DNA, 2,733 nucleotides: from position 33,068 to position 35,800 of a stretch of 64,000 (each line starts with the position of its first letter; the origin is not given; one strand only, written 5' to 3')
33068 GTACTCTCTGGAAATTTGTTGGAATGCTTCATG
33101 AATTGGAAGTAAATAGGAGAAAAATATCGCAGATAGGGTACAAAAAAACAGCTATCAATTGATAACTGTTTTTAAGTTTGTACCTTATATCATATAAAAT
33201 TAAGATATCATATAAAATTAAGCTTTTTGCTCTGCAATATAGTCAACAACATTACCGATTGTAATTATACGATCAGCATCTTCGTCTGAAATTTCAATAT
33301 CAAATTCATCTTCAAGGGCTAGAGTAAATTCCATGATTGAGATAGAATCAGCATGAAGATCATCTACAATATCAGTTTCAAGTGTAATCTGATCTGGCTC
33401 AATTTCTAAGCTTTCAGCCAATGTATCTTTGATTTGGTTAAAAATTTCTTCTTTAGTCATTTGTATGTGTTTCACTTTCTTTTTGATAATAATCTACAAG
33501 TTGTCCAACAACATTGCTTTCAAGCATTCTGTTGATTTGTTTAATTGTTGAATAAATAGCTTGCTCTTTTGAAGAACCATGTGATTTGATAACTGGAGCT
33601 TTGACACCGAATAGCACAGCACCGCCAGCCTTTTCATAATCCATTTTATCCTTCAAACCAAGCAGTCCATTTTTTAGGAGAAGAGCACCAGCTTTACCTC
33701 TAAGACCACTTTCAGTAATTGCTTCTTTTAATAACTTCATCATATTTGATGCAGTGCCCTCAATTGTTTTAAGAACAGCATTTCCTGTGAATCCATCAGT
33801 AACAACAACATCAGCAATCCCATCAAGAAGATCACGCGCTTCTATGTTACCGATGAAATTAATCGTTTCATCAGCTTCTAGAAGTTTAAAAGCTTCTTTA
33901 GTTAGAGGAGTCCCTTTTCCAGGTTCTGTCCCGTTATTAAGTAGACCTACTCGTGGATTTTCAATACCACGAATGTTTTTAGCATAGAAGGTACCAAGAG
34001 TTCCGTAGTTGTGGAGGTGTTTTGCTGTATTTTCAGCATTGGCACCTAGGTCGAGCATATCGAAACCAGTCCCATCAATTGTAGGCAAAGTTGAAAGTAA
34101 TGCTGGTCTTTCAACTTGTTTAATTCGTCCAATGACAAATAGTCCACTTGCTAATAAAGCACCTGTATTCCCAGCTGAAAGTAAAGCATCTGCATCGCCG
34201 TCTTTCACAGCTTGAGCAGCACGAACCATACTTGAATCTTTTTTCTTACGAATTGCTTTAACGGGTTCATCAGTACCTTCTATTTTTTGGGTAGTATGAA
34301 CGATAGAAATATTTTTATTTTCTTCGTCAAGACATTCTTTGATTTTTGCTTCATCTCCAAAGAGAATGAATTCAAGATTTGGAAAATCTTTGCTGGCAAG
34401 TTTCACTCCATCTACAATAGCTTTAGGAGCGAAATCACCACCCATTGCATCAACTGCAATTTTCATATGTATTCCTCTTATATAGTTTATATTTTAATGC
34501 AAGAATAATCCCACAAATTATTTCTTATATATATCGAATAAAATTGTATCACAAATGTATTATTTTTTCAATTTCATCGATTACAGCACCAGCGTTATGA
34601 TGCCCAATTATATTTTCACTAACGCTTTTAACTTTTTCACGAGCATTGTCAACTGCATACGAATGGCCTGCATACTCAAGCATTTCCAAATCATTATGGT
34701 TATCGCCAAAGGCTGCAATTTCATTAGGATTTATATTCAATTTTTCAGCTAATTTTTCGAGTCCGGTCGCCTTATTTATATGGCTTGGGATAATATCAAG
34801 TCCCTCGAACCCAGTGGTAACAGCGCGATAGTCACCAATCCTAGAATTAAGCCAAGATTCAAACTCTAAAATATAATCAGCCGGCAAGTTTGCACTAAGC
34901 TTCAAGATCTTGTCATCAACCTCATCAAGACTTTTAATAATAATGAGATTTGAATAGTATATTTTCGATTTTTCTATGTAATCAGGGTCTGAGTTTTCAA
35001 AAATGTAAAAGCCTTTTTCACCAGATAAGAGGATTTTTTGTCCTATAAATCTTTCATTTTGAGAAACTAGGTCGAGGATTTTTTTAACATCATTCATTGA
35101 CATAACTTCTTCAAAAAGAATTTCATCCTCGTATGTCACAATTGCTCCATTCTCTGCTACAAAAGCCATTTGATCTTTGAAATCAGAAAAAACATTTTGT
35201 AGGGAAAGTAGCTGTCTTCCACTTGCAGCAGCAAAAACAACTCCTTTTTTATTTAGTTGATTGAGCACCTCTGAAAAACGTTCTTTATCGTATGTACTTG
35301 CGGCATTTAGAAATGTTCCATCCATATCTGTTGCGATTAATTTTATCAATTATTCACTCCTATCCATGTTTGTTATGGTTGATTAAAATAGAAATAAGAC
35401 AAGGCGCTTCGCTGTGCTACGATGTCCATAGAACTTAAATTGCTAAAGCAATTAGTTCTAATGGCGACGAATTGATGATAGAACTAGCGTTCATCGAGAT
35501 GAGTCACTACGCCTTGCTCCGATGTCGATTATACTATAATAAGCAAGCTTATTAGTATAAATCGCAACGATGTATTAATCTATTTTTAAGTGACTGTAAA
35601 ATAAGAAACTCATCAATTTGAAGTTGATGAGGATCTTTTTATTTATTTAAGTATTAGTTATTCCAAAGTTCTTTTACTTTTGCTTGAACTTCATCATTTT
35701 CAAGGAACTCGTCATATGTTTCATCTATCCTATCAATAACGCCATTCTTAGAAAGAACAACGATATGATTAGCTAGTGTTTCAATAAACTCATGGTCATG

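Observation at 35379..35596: Modular BOX-like dispersed repeat, four copies in 64 kb, all intergenic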

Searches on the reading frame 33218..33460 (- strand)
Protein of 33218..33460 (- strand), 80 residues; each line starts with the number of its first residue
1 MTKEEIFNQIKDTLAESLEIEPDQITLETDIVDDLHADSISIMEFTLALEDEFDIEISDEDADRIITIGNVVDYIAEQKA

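Call 66: find_encoding_contigs(protein=window:33218-33460:-, flank=5000, max_places=10)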
Protein window:33218-33460:- (80 aa): 1 contig read that carries it; 1 place shown.
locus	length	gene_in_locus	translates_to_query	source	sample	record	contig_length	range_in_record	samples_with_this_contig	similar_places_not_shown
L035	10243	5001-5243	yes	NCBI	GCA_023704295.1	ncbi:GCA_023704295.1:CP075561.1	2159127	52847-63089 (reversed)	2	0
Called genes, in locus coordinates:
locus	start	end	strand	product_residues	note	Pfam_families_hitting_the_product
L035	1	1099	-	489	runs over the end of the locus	PF00501:AMP-binding, PF13193:AMP-binding_C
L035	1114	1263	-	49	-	PF12459:DltX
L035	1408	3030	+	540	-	PF00005:ABC_tran, PF02463:SMC_N (faint), PF13304:AAA_21 (faint), PF12848:ABC_tran_Xtn, PF00005:ABC_tran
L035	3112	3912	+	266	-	PF08282:Hydrolase_3, PF05116:S6PP, PF00702:Hydrolase (weak)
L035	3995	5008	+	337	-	PF02504:FA_synthesis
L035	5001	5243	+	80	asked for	PF00550:PP-binding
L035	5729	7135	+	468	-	PF01145:Band_7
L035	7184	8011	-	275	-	PF00528:BPD_transp_1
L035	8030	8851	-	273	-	PF00528:BPD_transp_1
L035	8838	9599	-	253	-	PF00005:ABC_tran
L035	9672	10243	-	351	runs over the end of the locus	PF12974:Phosphonate-bd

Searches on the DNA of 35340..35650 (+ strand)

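Call 19: search_rna_families(source=window, start=35340, end=35650, threshold=evalue, max_evalue=10)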
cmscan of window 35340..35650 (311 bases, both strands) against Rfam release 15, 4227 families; matches with E-value up to 10: 3.
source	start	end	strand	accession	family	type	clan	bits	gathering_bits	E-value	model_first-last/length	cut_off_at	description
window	35599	35641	+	RF04225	MIR7502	Gene; miRNA;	-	20.5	71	5.3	1-143/143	no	MIR7502 microRNA precursor family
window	35566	35622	+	RF04072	mir-7386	Gene; miRNA;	-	15.3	44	3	1-59/59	no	mir-7386 microRNA precursor family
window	35428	35456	+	RF01726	SAM-II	Cis-reg; riboswitch;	-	13.7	44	5.6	1-60/60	no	SAM-II riboswitch aptamer (SAM-II long loop)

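Call 95: search_dna_similar(query=window:35376-35596:+, collection=phages, mode=distant, max_evalue=1, max_rows=15)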
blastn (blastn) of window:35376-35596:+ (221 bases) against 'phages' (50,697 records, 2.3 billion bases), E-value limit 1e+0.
No match.
